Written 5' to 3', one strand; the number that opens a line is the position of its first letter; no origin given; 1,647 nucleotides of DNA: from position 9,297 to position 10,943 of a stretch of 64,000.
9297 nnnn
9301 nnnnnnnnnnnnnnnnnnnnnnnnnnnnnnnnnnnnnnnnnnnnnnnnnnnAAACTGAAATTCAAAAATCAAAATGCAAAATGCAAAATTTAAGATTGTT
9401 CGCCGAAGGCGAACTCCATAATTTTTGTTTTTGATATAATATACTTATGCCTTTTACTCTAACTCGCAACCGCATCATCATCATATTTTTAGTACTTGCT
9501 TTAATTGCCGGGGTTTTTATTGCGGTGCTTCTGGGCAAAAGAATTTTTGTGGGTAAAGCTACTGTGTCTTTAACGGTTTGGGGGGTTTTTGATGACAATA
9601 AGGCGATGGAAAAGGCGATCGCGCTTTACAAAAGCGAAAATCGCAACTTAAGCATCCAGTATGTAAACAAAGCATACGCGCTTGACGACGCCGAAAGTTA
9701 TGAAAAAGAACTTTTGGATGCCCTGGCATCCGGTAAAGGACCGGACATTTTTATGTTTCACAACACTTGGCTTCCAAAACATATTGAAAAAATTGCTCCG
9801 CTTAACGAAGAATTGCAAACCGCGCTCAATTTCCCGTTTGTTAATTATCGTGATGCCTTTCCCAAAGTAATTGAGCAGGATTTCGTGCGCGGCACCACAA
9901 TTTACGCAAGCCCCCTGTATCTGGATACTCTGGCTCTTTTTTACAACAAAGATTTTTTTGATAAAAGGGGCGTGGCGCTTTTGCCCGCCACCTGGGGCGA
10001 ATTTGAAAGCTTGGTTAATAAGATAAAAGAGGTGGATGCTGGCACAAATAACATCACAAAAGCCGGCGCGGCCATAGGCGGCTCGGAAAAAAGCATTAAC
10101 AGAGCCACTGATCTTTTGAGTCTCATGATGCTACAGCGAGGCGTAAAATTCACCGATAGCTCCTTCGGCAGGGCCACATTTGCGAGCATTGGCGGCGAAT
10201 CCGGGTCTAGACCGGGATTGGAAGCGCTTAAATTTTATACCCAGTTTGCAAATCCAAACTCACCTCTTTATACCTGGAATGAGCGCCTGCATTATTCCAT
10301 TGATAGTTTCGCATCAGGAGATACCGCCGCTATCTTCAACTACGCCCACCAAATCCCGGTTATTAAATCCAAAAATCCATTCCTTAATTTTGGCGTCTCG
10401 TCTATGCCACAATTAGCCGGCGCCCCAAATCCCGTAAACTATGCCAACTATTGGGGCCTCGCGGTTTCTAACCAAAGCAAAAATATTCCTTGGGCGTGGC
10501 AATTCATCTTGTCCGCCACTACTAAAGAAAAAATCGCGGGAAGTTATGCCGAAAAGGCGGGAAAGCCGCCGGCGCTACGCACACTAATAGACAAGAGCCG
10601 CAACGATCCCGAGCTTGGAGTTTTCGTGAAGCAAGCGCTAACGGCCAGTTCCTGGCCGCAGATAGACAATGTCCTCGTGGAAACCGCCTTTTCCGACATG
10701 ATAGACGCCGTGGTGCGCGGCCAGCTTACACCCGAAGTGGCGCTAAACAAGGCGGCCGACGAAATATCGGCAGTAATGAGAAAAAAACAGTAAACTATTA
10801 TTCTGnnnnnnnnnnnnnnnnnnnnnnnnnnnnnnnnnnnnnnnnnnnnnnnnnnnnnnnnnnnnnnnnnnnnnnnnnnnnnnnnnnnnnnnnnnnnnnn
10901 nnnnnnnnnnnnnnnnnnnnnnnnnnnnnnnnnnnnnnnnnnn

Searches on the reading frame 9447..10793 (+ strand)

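Call 101: search_protein_families(library=pfam, proteins=[window:9447-10793:+], max_evalue=0.001)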
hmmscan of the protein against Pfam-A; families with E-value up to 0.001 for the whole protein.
window:9447-10793:+ (448 aa): 2 families
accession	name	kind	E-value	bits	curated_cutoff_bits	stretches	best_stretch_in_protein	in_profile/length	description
PF01547.30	SBP_bac_1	-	3.4e-21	77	26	1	51-359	7-302/307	Bacterial extracellular solute-binding protein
PF13416.11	SBP_bac_8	-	7.6e-20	72.3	27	1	61-379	6-264/279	Bacterial extracellular solute-binding protein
